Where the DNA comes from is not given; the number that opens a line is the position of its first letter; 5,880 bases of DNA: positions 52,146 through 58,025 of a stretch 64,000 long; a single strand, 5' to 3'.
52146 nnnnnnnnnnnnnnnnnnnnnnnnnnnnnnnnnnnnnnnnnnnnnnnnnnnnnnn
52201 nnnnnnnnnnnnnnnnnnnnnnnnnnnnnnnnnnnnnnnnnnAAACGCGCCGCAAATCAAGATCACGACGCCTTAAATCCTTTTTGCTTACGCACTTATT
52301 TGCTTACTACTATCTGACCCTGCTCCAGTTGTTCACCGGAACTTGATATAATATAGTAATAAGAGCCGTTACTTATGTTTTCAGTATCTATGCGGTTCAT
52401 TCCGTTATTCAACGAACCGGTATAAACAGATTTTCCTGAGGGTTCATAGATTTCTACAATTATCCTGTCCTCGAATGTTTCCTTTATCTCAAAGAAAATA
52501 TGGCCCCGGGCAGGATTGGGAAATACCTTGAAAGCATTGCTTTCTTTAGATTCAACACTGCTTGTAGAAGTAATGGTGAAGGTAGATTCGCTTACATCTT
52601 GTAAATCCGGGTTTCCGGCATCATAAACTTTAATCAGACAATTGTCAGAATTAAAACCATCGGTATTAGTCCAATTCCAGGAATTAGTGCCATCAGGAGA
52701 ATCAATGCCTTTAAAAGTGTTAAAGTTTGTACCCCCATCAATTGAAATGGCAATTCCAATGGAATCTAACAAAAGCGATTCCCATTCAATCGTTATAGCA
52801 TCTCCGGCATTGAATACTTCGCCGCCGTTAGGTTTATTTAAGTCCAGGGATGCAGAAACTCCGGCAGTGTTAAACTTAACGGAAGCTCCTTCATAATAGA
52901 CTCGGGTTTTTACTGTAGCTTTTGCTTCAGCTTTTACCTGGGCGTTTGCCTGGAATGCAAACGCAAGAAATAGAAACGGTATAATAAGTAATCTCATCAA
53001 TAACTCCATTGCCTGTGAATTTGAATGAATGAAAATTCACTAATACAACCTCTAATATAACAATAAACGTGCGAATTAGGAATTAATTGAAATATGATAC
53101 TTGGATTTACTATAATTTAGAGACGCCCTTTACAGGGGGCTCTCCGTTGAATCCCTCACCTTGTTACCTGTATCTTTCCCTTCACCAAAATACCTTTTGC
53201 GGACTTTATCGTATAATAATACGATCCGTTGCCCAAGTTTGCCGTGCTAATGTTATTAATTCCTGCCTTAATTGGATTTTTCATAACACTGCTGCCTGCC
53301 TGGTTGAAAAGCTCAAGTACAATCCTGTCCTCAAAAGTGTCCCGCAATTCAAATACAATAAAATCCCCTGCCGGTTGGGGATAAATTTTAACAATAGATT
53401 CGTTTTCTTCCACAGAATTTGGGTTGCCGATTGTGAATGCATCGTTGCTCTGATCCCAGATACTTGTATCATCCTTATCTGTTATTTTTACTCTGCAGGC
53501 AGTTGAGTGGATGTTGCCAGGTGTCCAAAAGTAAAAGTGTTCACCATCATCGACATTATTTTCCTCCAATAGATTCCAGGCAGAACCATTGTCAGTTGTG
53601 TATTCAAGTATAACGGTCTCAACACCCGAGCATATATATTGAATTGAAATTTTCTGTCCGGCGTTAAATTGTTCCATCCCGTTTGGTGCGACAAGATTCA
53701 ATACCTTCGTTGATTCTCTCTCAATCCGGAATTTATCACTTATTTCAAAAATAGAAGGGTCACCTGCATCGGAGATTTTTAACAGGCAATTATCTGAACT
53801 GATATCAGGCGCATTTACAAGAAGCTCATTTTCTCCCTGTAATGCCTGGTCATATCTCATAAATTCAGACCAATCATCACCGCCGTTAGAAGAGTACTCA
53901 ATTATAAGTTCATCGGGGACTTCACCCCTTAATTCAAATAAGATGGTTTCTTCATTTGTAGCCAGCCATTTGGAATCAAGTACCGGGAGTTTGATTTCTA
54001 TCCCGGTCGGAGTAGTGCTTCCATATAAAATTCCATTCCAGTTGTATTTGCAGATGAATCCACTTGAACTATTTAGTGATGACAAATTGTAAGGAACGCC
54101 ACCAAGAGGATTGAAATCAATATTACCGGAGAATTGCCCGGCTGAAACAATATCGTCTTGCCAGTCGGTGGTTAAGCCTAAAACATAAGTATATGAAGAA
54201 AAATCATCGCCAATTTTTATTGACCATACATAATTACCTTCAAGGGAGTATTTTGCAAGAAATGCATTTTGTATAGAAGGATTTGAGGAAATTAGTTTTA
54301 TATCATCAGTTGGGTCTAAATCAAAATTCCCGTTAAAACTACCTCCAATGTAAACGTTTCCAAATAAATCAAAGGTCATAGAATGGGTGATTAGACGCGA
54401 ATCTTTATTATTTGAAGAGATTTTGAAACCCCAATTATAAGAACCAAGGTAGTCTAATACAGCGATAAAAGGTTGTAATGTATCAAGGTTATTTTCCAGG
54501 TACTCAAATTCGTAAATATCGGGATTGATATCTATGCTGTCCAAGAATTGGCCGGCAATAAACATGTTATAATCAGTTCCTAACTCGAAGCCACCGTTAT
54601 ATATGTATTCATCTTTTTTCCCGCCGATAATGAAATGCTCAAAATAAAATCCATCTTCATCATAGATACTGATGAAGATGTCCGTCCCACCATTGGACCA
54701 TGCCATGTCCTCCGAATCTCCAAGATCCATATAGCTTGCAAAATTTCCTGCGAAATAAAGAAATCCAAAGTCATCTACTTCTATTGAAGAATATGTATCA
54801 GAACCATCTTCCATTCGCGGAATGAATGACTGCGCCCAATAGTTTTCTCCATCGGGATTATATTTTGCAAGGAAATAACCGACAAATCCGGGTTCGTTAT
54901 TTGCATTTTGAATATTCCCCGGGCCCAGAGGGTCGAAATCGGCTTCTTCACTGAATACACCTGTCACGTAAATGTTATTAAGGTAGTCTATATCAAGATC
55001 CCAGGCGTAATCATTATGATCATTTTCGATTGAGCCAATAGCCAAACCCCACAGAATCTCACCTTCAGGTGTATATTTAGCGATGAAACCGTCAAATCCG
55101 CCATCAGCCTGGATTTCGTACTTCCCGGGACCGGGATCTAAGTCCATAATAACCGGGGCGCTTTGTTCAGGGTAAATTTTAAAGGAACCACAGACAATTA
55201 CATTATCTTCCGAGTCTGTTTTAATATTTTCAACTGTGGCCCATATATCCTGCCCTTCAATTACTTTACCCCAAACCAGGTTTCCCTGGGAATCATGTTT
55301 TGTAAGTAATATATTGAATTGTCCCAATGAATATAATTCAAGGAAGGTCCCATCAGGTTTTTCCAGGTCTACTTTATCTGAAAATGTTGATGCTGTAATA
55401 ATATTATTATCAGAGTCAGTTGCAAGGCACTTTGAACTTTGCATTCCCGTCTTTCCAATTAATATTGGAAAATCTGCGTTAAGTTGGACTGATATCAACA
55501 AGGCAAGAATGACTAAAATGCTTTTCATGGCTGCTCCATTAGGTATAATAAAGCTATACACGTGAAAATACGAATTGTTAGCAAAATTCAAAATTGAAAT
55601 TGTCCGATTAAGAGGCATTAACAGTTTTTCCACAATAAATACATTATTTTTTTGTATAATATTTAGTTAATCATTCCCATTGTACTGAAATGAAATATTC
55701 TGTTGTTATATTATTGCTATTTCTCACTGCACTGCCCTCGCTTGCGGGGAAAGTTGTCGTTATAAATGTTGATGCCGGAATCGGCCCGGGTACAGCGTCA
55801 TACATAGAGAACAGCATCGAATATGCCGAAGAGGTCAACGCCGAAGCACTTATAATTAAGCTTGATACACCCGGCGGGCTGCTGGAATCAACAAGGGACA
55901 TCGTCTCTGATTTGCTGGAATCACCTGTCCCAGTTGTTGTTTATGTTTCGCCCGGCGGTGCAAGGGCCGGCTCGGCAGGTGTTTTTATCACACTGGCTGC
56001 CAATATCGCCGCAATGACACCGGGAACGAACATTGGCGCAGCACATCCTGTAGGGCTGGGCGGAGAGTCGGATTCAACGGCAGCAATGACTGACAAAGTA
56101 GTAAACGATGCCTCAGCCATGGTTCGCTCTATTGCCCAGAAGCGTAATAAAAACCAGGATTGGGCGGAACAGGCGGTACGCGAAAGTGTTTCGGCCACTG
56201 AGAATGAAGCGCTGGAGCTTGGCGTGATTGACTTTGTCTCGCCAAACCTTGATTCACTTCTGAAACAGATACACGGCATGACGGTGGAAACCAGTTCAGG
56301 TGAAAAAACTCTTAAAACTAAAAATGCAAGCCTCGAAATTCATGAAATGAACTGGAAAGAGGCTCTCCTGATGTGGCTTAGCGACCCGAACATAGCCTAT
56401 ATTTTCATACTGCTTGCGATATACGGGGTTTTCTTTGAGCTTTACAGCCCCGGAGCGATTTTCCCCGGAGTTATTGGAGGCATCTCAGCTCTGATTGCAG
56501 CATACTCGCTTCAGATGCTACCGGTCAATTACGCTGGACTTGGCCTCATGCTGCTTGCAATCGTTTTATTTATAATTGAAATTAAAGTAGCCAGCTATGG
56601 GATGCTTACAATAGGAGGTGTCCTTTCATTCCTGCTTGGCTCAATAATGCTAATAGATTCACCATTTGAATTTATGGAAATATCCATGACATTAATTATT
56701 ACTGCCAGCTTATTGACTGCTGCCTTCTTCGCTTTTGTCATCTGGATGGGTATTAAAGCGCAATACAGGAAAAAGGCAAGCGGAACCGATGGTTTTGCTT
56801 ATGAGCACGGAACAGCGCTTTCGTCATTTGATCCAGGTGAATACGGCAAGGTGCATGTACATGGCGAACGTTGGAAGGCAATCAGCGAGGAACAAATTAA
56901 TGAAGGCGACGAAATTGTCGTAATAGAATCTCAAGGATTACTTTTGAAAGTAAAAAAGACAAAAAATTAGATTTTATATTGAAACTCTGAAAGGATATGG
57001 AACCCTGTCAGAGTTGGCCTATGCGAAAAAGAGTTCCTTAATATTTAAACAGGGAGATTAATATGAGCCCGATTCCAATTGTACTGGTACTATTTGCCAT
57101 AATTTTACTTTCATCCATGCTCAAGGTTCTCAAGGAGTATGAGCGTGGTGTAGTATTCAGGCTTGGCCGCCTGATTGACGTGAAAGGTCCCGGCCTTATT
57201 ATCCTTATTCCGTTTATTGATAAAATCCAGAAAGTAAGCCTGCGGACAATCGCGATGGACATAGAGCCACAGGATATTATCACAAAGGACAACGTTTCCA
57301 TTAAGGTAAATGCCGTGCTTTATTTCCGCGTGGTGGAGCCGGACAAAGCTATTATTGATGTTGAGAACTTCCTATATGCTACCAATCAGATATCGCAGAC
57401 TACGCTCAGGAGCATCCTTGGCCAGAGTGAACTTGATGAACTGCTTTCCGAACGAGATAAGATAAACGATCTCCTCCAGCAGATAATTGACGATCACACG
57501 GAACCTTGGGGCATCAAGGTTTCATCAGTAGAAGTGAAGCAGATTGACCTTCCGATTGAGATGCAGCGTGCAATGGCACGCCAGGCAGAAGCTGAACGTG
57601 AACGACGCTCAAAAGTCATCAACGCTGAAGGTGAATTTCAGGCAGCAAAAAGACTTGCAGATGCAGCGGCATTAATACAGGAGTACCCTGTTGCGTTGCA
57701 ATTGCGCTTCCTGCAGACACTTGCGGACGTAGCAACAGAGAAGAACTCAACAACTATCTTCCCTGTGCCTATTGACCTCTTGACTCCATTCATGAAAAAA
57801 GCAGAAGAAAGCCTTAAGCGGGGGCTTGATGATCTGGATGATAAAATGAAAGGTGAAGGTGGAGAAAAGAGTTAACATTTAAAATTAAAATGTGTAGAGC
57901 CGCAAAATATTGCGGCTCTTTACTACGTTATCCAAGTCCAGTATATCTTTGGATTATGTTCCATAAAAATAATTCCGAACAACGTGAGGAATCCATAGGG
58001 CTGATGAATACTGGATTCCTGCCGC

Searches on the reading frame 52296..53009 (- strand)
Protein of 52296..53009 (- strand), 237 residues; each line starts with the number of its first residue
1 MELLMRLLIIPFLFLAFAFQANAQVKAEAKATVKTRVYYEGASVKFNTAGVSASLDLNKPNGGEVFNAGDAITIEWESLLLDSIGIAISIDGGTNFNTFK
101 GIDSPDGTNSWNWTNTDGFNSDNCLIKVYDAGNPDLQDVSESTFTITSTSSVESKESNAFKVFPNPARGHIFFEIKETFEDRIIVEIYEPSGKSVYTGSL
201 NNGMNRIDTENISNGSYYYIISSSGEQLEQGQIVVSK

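Call 5: search_protein_families(library=pfam, proteins=[window:52296-53009:-], max_evalue=0.1)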
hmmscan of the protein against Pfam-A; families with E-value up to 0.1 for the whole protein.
window:52296-53009:- (237 aa): 3 families
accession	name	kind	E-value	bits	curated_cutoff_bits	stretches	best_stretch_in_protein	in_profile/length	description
PF18962.6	Por_Secre_tail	-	3.3e-09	37.3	27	1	162-229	1-70/75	Secretion system C-terminal sorting domain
PF13585.12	CHU_C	-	0.00011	22.6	27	1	172-231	17-82/86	CHU_C Type IX secretion signal domain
PF16967.11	TcfC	-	0.052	13.6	29.4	0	185-218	15-47/68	E-set like domain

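Call 6: search_protein_families(library=ncbifam, proteins=[window:52296-53009:-], max_evalue=0.1)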
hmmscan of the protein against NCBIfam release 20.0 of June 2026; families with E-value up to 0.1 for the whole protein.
window:52296-53009:- (237 aa): 3 families
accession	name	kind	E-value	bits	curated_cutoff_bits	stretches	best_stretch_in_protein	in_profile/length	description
NF038113.1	T9SSA_dep_M36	equivalog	3.3e-09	35.5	885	1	148-230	781-864/869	T9SS-dependent M36 family metallopeptidase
TIGR04183.1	Por_Secre_tail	domain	3.6e-08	33.3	23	1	162-235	1-71/72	T9SS type A sorting domain-containing protein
NF050177.1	TapA_OM_Porphy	equivalog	0.0097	14.7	500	1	147-228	459-537/544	TapA/TapC family T9SS-dependent outer membrane protein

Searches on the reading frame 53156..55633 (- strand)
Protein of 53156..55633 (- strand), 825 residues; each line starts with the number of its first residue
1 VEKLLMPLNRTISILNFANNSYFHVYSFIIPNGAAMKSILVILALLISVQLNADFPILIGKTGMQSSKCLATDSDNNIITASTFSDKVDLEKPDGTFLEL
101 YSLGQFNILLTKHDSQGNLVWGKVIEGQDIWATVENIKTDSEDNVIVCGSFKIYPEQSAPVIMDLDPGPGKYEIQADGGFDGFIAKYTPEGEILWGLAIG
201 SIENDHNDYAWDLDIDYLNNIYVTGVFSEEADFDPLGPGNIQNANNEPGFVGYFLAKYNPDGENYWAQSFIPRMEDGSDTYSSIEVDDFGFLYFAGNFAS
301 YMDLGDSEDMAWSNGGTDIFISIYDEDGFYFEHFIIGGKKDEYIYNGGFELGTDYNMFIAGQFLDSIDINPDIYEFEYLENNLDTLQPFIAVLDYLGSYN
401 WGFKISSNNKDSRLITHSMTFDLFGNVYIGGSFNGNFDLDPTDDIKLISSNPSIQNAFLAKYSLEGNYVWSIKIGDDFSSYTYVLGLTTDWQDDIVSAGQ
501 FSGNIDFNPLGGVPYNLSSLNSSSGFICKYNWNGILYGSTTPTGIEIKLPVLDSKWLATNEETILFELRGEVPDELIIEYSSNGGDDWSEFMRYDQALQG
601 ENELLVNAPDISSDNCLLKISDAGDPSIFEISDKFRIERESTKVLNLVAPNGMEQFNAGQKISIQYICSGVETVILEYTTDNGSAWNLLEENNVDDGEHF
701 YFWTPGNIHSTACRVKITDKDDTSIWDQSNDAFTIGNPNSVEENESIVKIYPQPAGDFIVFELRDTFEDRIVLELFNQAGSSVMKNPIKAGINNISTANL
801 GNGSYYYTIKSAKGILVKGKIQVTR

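Call 5: search_protein_families(library=pfam, proteins=[window:53156-55633:-], max_evalue=0.1)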
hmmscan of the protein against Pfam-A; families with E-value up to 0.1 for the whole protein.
window:53156-55633:- (825 aa): 4 families
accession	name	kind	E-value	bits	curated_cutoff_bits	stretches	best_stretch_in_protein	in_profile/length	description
PF18962.6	Por_Secre_tail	-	2.7e-05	24.8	27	1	750-817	1-70/75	Secretion system C-terminal sorting domain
PF21471.3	Reelin_subrepeat-B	-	4.4e-05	23.7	27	1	671-719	57-108/127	Reelin subrepeat B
PF06739.17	SBBP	-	0.00035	20.9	20.5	1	413-438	12-38/38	Beta-propeller repeat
PF16967.11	TcfC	-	0.022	14.8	29.4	1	787-810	28-51/68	E-set like domain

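Call 6: search_protein_families(library=ncbifam, proteins=[window:53156-55633:-], max_evalue=0.1)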
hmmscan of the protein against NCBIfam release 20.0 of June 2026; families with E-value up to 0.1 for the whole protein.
window:53156-55633:- (825 aa): 3 families
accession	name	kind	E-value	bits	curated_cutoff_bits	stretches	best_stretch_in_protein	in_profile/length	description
NF047494.1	Lepto_SBBP_lipo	equivalog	5.1e-23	81.5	400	3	67-228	73-208/466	SBBP repeat beta-propeller lipoprotein, LipL53 family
TIGR04183.1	Por_Secre_tail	domain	3.5e-07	30.1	23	1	750-821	1-69/72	T9SS type A sorting domain-containing protein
NF038113.1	T9SSA_dep_M36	equivalog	0.0017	16.5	885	1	730-813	778-859/869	T9SS-dependent M36 family metallopeptidase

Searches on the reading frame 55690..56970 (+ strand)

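Call 20: search_protein_families(library=pfam, proteins=[window:55690-56970:+], max_evalue=0.00001)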
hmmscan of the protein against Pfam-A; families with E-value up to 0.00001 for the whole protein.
window:55690-56970:+ (426 aa): 3 families
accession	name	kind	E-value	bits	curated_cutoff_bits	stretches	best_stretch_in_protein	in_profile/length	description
PF24961.1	NfeD_membrane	-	5e-24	85.1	26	1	234-352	1-118/119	NfeD integral membrane domain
PF25145.1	NfeD1b_N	-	9.1e-22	78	40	1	21-174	1-146/189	NfeD1b, N-terminal domain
PF01957.25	NfeD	-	9.3e-11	42.2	29.1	1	372-423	7-57/57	NfeD-like C-terminal, partner-binding domain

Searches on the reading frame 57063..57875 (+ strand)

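Call 20: search_protein_families(library=pfam, proteins=[window:57063-57875:+], max_evalue=0.00001)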
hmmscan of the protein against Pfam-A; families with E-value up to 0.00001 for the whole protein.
window:57063-57875:+ (270 aa): 1 family
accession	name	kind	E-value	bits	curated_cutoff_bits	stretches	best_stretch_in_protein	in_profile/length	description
PF01145.31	Band_7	-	1.8e-38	132.8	23.6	1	22-191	2-175/176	SPFH domain / Band 7 family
